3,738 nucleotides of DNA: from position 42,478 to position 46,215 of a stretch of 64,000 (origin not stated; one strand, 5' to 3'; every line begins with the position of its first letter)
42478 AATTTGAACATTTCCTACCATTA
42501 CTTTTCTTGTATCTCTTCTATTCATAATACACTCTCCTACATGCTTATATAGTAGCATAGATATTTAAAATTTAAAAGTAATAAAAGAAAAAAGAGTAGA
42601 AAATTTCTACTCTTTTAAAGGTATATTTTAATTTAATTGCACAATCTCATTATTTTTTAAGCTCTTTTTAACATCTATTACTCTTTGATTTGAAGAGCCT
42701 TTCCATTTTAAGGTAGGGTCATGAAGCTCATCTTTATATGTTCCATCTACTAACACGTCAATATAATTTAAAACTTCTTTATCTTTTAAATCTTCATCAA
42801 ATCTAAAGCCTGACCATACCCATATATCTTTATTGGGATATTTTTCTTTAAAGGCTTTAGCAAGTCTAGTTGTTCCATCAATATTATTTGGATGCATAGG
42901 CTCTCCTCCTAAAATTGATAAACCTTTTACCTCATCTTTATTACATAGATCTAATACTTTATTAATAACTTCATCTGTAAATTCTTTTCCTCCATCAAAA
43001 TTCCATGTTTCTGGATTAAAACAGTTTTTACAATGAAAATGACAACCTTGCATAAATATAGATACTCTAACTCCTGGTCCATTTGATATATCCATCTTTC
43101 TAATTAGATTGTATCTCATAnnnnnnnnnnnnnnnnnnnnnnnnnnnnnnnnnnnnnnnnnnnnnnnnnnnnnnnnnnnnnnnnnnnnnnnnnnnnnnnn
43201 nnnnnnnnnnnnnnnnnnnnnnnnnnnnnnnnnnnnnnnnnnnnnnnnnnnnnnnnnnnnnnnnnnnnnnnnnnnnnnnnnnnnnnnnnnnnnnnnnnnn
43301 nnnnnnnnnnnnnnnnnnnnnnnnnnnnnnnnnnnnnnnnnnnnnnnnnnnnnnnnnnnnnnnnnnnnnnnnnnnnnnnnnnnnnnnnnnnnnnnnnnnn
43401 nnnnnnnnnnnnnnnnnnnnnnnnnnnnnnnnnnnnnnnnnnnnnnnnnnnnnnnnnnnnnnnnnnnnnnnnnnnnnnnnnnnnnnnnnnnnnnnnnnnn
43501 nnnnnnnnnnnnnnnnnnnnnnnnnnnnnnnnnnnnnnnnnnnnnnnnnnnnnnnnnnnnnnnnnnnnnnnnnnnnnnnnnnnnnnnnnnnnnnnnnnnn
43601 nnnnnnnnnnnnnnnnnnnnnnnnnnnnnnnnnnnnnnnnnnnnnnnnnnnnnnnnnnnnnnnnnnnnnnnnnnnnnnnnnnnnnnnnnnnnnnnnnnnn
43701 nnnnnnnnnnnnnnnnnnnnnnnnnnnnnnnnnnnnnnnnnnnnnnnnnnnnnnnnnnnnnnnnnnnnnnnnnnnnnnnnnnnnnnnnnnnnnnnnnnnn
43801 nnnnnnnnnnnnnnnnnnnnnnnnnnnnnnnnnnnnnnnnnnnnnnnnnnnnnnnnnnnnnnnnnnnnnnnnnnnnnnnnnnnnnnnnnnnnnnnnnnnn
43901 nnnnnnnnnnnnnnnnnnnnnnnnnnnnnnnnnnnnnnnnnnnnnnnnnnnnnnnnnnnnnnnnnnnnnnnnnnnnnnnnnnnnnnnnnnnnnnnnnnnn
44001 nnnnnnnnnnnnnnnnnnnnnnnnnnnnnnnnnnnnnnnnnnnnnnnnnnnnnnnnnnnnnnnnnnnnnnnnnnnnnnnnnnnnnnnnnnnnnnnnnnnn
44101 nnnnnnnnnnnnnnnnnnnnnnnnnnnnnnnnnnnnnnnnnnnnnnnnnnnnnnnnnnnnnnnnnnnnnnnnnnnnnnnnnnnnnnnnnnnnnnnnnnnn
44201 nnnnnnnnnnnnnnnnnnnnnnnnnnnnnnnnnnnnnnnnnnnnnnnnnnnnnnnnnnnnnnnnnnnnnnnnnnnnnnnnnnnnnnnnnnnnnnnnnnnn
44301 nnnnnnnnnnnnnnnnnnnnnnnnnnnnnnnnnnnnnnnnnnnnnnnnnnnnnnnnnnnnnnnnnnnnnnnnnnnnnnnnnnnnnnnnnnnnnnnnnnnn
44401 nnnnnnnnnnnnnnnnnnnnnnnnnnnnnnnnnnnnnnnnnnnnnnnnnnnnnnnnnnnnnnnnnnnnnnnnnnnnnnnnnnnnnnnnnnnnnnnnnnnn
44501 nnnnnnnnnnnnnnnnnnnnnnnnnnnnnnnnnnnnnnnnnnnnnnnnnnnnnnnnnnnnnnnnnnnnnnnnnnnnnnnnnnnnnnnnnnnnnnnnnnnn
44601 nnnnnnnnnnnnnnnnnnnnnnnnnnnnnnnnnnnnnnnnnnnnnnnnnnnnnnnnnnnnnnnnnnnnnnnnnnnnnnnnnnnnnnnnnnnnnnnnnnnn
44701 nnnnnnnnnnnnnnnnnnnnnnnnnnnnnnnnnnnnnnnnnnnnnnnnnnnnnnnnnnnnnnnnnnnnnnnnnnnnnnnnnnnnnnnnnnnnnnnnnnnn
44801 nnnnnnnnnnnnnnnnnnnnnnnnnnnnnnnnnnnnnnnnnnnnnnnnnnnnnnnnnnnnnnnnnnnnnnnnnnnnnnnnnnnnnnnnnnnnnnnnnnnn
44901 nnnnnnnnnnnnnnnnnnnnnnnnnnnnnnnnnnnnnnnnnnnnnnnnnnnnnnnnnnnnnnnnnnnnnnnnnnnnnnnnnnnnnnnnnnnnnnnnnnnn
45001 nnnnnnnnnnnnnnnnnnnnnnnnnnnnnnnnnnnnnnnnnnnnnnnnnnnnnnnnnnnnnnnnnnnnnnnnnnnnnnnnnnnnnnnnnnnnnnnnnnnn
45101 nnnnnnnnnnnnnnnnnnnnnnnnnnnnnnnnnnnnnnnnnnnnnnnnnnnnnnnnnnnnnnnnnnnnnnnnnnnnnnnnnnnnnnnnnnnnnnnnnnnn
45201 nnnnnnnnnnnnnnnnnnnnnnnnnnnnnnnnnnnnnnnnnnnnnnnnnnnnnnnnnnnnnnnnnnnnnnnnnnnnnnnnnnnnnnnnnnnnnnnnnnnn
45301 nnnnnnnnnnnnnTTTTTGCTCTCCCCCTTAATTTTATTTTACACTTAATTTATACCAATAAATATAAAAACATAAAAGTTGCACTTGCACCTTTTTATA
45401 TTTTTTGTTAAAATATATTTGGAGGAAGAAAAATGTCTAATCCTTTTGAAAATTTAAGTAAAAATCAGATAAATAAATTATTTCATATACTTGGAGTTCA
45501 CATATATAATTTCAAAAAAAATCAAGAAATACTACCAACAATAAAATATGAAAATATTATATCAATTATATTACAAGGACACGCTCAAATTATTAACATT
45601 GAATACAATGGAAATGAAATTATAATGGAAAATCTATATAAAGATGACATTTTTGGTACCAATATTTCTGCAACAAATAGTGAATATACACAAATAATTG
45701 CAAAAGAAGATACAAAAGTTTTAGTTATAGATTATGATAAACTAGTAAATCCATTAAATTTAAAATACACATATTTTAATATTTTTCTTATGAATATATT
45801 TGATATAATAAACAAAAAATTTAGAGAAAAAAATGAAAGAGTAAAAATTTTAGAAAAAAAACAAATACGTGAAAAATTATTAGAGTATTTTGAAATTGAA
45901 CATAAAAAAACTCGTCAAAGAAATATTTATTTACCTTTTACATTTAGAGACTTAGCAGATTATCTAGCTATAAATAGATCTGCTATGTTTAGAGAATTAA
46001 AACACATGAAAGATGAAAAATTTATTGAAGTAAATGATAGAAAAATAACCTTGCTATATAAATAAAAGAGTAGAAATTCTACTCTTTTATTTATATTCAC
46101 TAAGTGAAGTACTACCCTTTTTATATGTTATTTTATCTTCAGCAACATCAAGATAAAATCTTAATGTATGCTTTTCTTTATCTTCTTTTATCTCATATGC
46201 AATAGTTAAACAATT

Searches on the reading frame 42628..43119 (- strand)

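Call 97: search_protein_families(library=pfam, proteins=[window:42628-43119:-], max_evalue=0.00001)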
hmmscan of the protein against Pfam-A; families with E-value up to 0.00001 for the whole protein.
window:42628-43119:- (163 aa): 2 families
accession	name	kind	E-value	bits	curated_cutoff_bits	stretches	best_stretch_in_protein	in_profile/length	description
PF13353.11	Fer4_12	-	2.4e-50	170.8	22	1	13-148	2-137/137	4Fe-4S single cluster domain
PF04055.27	Radical_SAM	-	9e-09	36.2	29.5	1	21-155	2-137/166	Radical SAM superfamily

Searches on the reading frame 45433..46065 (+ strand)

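Call 42: search_protein_families(library=pfam, proteins=[window:45433-46065:+], max_evalue=0.01)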
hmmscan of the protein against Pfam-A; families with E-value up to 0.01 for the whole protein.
window:45433-46065:+ (210 aa): 2 families
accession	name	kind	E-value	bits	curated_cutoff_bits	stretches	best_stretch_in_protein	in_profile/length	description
PF13545.12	HTH_Crp_2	-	1.7e-07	31.5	27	1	152-208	10-62/70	Crp-like helix-turn-helix domain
PF00027.35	cNMP_binding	-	4.9e-07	30.1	27.5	1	38-105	15-83/89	Cyclic nucleotide-binding domain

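Call 88: search_protein_families(library=ncbifam, proteins=[window:45433-46065:+], max_evalue=0.01)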
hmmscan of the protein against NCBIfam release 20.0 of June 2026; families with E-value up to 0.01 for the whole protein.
window:45433-46065:+ (210 aa): 5 families
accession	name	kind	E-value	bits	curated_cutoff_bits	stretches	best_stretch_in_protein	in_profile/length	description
NF053664.1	TransRegPtrACyano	equivalog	3.1e-06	26.6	300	1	40-204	27-186/196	Crp/Fnr family transcriptional regulator PtrA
NF008732.0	PRK11753.1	equivalog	8.1e-06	25.4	266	1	20-206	21-209/214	cAMP-activated global transcriptional regulator CRP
NF050806.1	TransRegFixKCaul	equivalog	0.00015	21.1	300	1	23-206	24-203/215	transcriptional regulator FixK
NF006901.0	PRK09392.1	equivalog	0.00076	18.9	211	1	8-207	18-211/236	transcriptional activator FtrB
NF040520.1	Ig_like_BLP2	equivalog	0.006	14.8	750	1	37-115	35-113/730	Ig-like repeat protein Blp2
